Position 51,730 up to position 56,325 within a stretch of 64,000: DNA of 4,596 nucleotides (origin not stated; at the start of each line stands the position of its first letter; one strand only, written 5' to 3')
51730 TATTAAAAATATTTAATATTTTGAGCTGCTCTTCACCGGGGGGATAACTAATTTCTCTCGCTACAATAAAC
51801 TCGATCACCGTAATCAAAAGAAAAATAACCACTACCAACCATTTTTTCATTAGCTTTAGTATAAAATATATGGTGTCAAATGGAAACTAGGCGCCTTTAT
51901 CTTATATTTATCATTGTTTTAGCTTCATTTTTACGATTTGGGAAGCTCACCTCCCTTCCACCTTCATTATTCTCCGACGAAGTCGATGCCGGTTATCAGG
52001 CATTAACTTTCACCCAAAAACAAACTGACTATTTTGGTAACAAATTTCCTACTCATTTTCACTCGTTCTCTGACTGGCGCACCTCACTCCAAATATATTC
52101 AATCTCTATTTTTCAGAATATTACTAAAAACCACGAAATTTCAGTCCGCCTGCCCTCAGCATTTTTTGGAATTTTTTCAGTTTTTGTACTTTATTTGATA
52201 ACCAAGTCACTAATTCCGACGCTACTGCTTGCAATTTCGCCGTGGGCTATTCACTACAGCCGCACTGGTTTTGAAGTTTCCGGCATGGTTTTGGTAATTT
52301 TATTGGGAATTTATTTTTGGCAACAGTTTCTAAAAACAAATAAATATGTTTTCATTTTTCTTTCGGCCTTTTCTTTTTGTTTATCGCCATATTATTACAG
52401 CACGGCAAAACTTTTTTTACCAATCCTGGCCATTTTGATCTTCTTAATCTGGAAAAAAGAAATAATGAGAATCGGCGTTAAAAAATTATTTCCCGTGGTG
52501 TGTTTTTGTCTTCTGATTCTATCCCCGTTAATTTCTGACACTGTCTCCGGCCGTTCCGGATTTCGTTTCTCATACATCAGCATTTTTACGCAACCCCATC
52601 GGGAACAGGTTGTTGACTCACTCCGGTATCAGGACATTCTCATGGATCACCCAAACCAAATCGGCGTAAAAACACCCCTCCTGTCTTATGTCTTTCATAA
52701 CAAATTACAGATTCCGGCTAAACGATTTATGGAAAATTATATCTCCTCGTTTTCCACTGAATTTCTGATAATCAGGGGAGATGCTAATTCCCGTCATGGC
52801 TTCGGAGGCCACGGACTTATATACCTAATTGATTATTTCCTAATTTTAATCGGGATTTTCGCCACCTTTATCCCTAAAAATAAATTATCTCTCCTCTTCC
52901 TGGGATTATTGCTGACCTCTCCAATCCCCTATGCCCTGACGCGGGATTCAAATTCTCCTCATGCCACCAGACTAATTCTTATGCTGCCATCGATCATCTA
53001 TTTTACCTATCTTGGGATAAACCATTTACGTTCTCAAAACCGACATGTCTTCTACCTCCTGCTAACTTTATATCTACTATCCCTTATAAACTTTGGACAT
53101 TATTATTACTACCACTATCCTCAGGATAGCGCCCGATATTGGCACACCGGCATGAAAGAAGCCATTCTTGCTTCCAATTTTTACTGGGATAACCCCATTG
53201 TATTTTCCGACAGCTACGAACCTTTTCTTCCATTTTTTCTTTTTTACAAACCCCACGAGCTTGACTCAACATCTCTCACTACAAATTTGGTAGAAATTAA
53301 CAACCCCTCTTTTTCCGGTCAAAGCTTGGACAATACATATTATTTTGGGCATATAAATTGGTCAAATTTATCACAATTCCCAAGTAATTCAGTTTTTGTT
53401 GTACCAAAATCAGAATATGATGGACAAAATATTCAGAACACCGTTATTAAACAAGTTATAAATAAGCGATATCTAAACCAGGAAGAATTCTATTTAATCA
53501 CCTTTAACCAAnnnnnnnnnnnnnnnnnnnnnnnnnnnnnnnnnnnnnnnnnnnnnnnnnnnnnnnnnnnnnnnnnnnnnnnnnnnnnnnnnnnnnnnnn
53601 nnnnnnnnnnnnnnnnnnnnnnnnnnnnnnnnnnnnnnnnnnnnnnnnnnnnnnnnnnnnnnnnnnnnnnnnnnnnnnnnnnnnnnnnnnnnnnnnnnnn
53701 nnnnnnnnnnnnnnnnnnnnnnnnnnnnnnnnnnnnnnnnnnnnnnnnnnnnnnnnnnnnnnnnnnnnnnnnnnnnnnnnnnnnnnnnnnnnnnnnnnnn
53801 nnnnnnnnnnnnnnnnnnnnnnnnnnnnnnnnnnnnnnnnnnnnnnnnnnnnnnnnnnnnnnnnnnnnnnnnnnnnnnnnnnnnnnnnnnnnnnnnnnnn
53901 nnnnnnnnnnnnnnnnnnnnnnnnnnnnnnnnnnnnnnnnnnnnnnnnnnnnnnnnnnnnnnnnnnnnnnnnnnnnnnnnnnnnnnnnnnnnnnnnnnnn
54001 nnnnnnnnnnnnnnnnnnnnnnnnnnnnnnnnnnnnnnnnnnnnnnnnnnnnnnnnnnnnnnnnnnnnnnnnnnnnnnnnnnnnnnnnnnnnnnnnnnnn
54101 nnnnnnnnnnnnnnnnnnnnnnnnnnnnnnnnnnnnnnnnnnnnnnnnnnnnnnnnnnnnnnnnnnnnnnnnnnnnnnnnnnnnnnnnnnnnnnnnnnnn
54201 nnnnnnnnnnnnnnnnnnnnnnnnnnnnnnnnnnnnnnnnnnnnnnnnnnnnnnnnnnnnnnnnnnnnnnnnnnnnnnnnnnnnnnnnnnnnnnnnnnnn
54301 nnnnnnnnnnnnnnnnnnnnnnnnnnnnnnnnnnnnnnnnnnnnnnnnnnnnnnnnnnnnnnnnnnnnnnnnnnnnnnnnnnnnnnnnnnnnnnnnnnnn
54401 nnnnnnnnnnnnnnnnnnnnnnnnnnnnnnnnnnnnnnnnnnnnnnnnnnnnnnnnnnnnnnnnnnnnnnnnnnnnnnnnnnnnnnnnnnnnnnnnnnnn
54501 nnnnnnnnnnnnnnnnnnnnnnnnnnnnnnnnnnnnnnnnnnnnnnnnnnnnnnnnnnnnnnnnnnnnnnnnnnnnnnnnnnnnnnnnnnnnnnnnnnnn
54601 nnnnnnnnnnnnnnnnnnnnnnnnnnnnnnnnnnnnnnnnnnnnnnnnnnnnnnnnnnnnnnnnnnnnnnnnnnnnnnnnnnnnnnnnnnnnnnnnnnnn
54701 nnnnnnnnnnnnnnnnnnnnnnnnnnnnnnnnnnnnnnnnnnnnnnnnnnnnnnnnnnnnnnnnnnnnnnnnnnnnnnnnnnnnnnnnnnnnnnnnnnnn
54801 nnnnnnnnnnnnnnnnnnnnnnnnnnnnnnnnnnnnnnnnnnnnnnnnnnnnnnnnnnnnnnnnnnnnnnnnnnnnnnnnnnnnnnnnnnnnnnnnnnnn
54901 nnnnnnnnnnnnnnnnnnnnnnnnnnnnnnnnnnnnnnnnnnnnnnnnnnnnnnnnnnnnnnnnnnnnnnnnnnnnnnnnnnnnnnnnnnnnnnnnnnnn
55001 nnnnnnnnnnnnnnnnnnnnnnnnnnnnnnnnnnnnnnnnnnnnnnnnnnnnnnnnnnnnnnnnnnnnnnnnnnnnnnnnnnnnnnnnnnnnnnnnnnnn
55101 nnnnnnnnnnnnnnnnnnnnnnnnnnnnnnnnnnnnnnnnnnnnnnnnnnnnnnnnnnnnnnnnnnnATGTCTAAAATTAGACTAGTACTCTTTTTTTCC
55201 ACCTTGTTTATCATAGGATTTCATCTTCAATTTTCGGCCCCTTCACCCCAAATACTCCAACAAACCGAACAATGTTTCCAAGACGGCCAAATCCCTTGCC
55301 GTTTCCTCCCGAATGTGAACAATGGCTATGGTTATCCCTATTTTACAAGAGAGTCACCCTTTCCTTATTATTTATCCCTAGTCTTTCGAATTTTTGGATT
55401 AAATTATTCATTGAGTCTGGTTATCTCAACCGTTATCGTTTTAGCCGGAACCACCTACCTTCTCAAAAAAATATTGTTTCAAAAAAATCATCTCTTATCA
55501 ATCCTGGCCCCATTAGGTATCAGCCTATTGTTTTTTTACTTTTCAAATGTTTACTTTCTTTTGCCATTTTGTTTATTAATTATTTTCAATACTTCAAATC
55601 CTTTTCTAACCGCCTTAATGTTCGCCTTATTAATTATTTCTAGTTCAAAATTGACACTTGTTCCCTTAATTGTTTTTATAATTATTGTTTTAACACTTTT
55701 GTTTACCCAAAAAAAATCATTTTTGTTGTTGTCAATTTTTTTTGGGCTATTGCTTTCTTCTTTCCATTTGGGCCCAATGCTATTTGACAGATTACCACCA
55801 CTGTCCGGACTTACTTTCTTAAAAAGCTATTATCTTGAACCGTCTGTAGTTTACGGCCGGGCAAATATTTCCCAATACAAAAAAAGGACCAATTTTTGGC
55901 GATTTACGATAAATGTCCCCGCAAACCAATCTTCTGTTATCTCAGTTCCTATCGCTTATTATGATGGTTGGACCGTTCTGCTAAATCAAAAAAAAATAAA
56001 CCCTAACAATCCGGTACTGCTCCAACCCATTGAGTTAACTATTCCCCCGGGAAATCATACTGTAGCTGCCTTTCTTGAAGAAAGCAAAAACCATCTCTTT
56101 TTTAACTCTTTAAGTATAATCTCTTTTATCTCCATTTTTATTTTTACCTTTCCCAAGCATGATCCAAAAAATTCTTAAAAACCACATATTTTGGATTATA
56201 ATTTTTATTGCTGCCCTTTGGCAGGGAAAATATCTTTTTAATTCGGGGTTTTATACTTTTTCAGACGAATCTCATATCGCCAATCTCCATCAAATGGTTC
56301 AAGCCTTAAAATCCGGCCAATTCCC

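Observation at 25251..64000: Very large glycosylation island dominated by about 19 paralogous GT-C membrane transferases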

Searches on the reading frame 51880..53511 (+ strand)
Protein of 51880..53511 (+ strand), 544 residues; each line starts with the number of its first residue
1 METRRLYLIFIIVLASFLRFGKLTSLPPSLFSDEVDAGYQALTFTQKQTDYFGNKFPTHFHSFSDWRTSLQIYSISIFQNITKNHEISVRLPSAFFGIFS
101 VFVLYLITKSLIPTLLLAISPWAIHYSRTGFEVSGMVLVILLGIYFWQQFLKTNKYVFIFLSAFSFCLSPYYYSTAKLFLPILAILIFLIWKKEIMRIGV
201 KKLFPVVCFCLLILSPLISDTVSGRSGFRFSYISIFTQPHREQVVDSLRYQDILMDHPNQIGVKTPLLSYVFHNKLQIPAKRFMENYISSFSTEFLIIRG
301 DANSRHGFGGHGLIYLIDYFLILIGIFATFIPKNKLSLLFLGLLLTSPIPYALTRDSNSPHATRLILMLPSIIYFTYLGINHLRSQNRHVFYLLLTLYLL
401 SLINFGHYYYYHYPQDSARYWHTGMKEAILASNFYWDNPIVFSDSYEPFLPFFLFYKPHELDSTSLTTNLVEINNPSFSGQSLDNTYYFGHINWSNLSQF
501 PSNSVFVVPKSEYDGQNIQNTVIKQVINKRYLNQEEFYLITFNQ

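Call 5: search_protein_families(library=pfam, proteins=[window:51880-53511:+], max_evalue=0.01)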
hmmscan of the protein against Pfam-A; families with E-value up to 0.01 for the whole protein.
window:51880-53511:+ (544 aa): 1 family
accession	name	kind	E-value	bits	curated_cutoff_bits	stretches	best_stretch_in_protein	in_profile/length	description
PF13231.12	PMT_2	-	1.2e-06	29.3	26.1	1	73-218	8-158/160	Dolichyl-phosphate-mannose-protein mannosyltransferase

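Call 22: search_protein_families(library=ncbifam, proteins=[window:51880-53511:+], max_evalue=0.01)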
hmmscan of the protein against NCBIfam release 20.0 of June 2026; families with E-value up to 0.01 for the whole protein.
window:51880-53511:+ (544 aa): 1 family
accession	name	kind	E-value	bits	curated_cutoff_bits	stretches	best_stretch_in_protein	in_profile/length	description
TIGR03663.1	TIGR03663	subfamily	0.0066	15.5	126.25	0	80-202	64-192/435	flippase activity-associated protein Agl23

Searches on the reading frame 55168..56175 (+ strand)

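Call 5: search_protein_families(library=pfam, proteins=[window:55168-56175:+], max_evalue=0.01)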
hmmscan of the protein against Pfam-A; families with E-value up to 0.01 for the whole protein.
window:55168-56175:+ (336 aa): 1 family
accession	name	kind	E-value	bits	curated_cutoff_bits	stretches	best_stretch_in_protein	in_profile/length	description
PF04932.20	Wzy_C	-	0.0095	16.2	31.7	1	147-249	2-93/149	O-Antigen ligase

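Call 22: search_protein_families(library=ncbifam, proteins=[window:55168-56175:+], max_evalue=0.01)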
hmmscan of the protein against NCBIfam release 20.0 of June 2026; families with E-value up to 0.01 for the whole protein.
window:55168-56175:+ (336 aa): 0 families
